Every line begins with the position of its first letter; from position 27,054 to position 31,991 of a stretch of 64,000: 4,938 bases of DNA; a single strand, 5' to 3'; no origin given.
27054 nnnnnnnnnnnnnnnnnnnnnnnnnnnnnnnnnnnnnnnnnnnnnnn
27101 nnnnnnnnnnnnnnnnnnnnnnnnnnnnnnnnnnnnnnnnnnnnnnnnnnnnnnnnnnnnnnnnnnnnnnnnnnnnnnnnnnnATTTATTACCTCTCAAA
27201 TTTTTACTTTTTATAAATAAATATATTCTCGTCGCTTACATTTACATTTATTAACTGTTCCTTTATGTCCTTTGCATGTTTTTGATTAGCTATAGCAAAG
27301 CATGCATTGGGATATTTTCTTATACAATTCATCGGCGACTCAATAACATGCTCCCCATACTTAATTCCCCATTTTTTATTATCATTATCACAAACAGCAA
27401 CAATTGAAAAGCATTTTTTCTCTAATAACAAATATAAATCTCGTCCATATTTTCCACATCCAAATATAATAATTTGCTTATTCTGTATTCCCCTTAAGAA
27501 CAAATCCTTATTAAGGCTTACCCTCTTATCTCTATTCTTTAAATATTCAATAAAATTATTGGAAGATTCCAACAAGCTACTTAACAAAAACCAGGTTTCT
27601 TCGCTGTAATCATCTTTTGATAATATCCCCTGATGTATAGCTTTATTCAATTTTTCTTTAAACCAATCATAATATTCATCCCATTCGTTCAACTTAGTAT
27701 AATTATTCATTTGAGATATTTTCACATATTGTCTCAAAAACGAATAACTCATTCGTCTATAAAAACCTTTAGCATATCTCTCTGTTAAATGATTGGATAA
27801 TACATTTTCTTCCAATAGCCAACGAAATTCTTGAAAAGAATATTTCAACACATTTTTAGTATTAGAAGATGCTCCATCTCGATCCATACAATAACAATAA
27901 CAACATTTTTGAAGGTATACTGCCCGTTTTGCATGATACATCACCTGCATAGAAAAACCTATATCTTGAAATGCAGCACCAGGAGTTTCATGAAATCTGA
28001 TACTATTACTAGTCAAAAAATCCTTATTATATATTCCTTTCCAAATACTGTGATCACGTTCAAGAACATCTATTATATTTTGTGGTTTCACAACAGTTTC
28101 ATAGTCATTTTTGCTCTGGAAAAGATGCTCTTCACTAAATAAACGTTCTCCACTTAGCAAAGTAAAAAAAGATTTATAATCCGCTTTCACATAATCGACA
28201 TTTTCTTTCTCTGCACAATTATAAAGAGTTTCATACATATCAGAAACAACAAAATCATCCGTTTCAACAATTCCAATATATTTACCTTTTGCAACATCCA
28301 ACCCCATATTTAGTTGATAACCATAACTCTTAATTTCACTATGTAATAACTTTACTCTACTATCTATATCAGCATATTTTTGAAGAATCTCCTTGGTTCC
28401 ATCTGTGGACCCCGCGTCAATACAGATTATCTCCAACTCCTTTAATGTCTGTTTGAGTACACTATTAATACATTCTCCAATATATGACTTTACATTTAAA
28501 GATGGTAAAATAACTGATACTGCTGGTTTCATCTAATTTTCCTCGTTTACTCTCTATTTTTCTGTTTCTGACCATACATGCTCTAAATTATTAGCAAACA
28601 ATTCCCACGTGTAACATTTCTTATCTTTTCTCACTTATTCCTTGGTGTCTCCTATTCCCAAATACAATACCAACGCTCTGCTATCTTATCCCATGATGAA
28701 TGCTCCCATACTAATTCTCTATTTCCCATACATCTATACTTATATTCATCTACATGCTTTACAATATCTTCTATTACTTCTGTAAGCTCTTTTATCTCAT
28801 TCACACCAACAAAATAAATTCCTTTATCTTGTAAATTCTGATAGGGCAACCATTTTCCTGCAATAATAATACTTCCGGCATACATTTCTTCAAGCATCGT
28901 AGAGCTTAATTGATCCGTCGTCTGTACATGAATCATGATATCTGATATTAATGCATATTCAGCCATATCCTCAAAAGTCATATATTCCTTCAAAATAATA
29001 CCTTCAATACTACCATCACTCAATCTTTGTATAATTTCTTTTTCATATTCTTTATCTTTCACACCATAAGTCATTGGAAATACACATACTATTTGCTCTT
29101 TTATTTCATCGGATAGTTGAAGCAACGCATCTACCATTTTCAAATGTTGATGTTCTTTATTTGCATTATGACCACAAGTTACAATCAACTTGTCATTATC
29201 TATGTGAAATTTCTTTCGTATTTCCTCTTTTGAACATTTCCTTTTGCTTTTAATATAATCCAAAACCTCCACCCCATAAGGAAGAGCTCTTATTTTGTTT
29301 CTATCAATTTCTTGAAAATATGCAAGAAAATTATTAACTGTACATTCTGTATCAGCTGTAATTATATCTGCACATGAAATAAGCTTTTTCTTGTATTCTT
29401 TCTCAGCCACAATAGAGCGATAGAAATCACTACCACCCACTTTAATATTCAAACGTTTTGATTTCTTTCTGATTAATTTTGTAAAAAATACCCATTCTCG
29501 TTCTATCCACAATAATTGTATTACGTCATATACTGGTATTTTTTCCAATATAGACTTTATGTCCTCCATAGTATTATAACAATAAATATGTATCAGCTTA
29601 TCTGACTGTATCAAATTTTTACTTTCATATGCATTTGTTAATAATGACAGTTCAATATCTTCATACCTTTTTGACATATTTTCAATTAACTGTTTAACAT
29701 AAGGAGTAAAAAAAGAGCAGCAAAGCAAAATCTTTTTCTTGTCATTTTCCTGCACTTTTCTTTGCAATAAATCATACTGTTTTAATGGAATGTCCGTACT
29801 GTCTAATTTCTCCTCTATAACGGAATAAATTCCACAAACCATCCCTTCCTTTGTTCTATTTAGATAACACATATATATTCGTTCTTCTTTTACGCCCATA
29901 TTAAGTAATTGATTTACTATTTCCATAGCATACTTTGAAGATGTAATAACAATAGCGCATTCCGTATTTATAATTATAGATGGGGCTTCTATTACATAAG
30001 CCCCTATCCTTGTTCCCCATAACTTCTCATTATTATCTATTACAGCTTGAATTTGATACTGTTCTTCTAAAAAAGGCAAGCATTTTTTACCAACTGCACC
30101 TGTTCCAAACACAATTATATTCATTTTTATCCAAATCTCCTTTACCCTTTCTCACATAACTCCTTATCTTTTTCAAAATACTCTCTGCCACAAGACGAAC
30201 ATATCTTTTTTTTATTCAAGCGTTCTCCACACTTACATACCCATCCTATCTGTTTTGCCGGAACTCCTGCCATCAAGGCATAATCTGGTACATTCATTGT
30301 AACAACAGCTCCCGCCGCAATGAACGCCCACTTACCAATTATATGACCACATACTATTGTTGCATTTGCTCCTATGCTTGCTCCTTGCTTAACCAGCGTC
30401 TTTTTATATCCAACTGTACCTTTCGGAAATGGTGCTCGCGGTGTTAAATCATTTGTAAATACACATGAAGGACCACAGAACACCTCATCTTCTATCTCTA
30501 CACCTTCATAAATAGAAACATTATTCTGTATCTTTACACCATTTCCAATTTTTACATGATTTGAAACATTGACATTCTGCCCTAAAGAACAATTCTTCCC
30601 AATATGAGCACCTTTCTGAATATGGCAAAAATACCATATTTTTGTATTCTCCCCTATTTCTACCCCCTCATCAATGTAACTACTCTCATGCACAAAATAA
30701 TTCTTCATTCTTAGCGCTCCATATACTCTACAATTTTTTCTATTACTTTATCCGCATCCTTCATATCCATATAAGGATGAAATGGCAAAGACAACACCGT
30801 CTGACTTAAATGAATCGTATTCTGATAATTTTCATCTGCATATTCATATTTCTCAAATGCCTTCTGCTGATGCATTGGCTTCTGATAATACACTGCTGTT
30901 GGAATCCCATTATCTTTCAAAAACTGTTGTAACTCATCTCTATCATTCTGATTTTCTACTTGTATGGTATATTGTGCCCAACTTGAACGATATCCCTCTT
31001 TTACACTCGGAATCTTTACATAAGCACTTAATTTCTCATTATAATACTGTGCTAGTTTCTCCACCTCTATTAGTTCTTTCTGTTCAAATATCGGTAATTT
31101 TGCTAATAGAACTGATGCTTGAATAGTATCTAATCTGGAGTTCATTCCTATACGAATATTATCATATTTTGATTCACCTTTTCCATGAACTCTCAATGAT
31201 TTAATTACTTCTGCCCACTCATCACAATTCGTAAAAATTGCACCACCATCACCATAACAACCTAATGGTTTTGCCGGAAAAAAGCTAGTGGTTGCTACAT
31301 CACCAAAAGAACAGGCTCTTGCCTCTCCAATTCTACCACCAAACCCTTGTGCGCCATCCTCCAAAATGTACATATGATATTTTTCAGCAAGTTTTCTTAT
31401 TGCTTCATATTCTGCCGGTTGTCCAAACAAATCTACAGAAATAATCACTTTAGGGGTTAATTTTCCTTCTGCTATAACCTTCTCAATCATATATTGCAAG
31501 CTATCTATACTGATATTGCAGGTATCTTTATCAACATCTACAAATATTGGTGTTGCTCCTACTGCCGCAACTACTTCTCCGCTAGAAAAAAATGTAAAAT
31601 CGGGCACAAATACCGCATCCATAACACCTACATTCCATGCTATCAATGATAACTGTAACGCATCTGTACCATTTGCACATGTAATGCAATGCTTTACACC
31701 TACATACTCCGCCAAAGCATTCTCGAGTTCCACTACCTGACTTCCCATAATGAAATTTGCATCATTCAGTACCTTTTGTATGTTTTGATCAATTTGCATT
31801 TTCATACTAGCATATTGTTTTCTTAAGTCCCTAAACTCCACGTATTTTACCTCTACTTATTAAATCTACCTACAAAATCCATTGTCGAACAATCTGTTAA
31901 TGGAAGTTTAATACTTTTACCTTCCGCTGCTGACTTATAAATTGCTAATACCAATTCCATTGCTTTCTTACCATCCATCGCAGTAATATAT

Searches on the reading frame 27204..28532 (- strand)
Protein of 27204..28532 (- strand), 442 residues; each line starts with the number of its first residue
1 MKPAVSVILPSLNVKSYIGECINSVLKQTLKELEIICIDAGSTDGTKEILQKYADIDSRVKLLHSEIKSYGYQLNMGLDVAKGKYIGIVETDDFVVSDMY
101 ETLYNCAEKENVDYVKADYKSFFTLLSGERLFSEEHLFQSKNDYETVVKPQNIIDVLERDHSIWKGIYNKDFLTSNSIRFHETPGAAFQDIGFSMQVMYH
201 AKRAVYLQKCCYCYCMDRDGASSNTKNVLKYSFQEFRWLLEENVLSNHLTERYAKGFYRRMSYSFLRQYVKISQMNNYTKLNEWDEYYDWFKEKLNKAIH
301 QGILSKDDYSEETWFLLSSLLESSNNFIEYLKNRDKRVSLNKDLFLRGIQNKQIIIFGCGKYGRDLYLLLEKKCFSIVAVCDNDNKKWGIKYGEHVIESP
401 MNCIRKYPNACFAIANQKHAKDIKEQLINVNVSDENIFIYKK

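Call 5: search_protein_families(library=pfam, proteins=[window:27204-28532:-], max_evalue=0.01)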
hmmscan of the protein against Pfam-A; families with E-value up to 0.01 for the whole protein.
window:27204-28532:- (442 aa): 5 families
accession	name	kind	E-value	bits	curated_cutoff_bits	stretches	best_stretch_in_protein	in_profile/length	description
PF00535.33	Glycos_transf_2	-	3e-27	96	23.3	1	6-124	1-120/168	Glycosyl transferase family 2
PF10111.15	Glyco_tranf_2_2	-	8e-08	32.5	27.3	1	13-111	8-110/276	Glycosyltransferase like family 2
PF13641.12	Glyco_tranf_2_3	-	5.1e-06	27.1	27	1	3-115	1-119/230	Glycosyltransferase like family 2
PF17836.7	PglD_N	-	0.0035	18.3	23.4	0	353-419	1-70/78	PglD N-terminal domain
PF13704.12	Glyco_tranf_2_4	-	0.0063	17.4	27.5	0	17-99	6-88/98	Glycosyl transferase family 2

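Call 6: search_protein_families(library=ncbifam, proteins=[window:27204-28532:-], max_evalue=0.01)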
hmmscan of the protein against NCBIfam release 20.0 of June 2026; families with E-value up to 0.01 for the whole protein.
window:27204-28532:- (442 aa): 23 families
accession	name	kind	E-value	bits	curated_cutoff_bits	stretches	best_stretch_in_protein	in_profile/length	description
NF007482.0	PRK10073.1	equivalog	4.1e-38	131.2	423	1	2-255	5-255/334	glycosyltransferase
NF047683.1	TeichurnBiosyTuaG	equivalog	5.1e-20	72.2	400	1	2-119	5-123/252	teichuronic acid biosynthesis protein TuaG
NF053739.1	GlytfEpsEBac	equivalog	2.7e-14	52.8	450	1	3-108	1-108/265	glycosyltransferase EpsE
TIGR03937.1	PgaC_IcaA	equivalog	3.2e-13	49.4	422.3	1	3-98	45-141/407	poly-beta-1,6-N-acetyl-D-glucosamine synthase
NF050050.1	ProtGlycPglI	equivalog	1.1e-12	47.9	500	1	3-257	2-242/306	GalNAc(5)-diNAcBac-PP-undecaprenol beta-1,3-glucosyltransferase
TIGR04283.1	glyco_like_mftF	equivalog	6.9e-12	45.4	182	1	5-111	1-101/221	TIGR04283 family arsenosugar biosynthesis glycosyltransferase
NF045692.1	OglycostaseCruG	equivalog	3.7e-09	36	600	1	4-66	42-104/386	2'-O-glycosyltransferase CruG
NF010496.0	PRK13915.1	equivalog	4.8e-09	35.7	262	1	4-122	32-158/307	glucosyl-3-phosphoglycerate synthase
TIGR04017.1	WcaA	equivalog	4.9e-07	29.6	495.75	1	2-97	4-100/279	colanic acid biosynthesis glycosyltransferase WcaA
NF007453.0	PRK10018.1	equivalog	1.1e-06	28.5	382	1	2-96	5-100/280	colanic acid biosynthesis glycosyltransferase WcaA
TIGR03469.1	HpnB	hypoth_equivalog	4.2e-06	26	379.25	1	3-63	44-108/386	hopene-associated glycosyltransferase HpnB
NF041875.1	EPS_EpsD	equivalog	4.6e-06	26.3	370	1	5-97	1-94/325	exopolysaccharide biosynthesis glycosyltransferase EpsD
NF041394.1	GtaseAglG_Halo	equivalog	4.6e-06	26.1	440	1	5-110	3-110/304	glucosyl-dolichyl phosphate glucuronosyltransferase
NF038302.1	EPS_HpsE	equivalog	1.9e-05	23.8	300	1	5-104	3-108/307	hormogonium polysaccharide biosynthesis glycosyltransferase HpsE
NF038299.1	EPS_HpsN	equivalog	6e-05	22.2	425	1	3-100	1-98/317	hormogonium polysaccharide biosynthesis glycosyltransferase HpsN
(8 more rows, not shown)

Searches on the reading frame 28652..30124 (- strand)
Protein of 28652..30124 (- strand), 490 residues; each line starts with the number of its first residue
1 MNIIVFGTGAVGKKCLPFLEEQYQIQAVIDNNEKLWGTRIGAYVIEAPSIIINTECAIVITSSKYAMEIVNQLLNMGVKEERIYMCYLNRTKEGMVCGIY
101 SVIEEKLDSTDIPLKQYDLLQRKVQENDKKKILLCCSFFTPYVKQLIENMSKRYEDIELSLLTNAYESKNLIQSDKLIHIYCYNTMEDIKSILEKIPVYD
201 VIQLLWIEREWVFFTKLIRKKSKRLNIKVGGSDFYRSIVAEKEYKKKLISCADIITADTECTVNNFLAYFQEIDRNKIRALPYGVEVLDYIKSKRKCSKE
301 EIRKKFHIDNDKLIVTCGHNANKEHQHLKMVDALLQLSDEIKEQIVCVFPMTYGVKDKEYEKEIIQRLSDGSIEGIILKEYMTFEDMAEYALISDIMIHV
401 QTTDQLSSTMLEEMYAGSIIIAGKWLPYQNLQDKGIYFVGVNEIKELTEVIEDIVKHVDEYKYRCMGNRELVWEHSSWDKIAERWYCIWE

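Call 5: search_protein_families(library=pfam, proteins=[window:28652-30124:-], max_evalue=0.01)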
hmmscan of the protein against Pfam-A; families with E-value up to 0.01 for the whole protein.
window:28652-30124:- (490 aa): 2 families
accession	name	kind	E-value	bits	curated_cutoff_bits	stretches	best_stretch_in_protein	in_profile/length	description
PF00534.26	Glycos_transf_1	-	1e-07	32.1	26.4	1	299-457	2-158/172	Glycosyl transferases group 1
PF02629.25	CoA_binding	-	0.0032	18.6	22.3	0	2-79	5-89/97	CoA binding domain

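Call 6: search_protein_families(library=ncbifam, proteins=[window:28652-30124:-], max_evalue=0.01)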
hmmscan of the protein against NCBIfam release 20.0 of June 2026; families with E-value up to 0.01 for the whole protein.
window:28652-30124:- (490 aa): 5 families
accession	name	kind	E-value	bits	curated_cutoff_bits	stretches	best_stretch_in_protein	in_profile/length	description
NF038295.1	EPS_HpsP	equivalog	9.5e-09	34.7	550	1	280-484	180-379/388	hormogonium polysaccharide biosynthesis glycosyltransferase HpsP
TIGR02149.1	glgA_Coryne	subfamily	4.4e-07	29.4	302.4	1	246-488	139-386/391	glycogen synthase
NF047684.1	TeichurnBiosyTuaC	equivalog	2.5e-05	23.4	550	1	240-387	154-292/391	teichuronic acid biosynthesis protein TuaC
TIGR03088.1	stp2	hypoth_equivalog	0.00026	20.2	409.05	1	263-489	147-370/374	TIGR03088 family PEP-CTERM/XrtA system glycosyltransferase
NF053787.1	GlcN_PG_synth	equivalog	0.0024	16.8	480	0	244-483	136-350/361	N-acetylglucosaminyl phosphatidylglycerol synthase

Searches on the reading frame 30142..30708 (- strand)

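Call 5: search_protein_families(library=pfam, proteins=[window:30142-30708:-], max_evalue=0.01)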
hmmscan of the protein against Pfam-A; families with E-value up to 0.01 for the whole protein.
window:30142-30708:- (188 aa): 5 families
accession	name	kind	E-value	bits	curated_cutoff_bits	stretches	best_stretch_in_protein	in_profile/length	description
PF00132.30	Hexapep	-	1e-20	72.9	27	4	15-49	1-35/36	Bacterial transferase hexapeptide (six repeats)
PF25084.1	LbH_EIF2B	-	1.1e-09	38.7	54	1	4-86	10-95/105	EIF2B subunit epsilon LbH domain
PF14602.12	Hexapep_2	-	4.6e-09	36.3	27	1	36-67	4-33/34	Hexapeptide repeat of succinyl-transferase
PF25087.1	GMPPB_C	-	0.00043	20.4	39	1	31-63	8-40/110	GMPPB C-terminal domain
PF07959.18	Fucose_pyrophosphorylase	-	0.0041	16.5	34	0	9-61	289-336/418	Fucose pyrophosphorylase domain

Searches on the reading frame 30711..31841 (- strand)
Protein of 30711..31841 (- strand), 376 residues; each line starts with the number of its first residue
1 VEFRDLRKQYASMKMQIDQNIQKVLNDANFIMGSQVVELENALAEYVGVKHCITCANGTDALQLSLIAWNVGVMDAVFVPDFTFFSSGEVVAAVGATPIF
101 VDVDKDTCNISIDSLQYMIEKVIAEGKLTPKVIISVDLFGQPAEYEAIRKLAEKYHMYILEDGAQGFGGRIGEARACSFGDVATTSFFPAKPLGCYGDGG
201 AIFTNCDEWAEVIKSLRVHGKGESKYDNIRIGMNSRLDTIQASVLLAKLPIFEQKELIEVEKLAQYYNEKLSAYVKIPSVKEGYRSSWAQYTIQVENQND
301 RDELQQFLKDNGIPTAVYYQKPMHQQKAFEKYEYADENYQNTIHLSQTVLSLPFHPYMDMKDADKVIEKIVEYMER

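Call 5: search_protein_families(library=pfam, proteins=[window:30711-31841:-], max_evalue=0.01)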
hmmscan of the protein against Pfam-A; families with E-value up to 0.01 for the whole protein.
window:30711-31841:- (376 aa): 4 families
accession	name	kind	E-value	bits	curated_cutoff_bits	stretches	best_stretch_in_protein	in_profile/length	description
PF01041.23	DegT_DnrJ_EryC1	-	4.5e-97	325.9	19.8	1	14-370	4-359/360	DegT/DnrJ/EryC1/StrS aminotransferase family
PF00155.27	Aminotran_1_2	-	3.1e-06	27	19.7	1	30-164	37-187/361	Aminotransferase class I and II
PF01212.27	Beta_elim_lyase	-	0.0032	17.3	27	1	15-164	14-170/288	Beta-eliminating lyase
PF25358.1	PH_fung_RdRP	-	0.005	16.9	27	0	69-137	13-79/169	Fungal RdRP associated PH-like domain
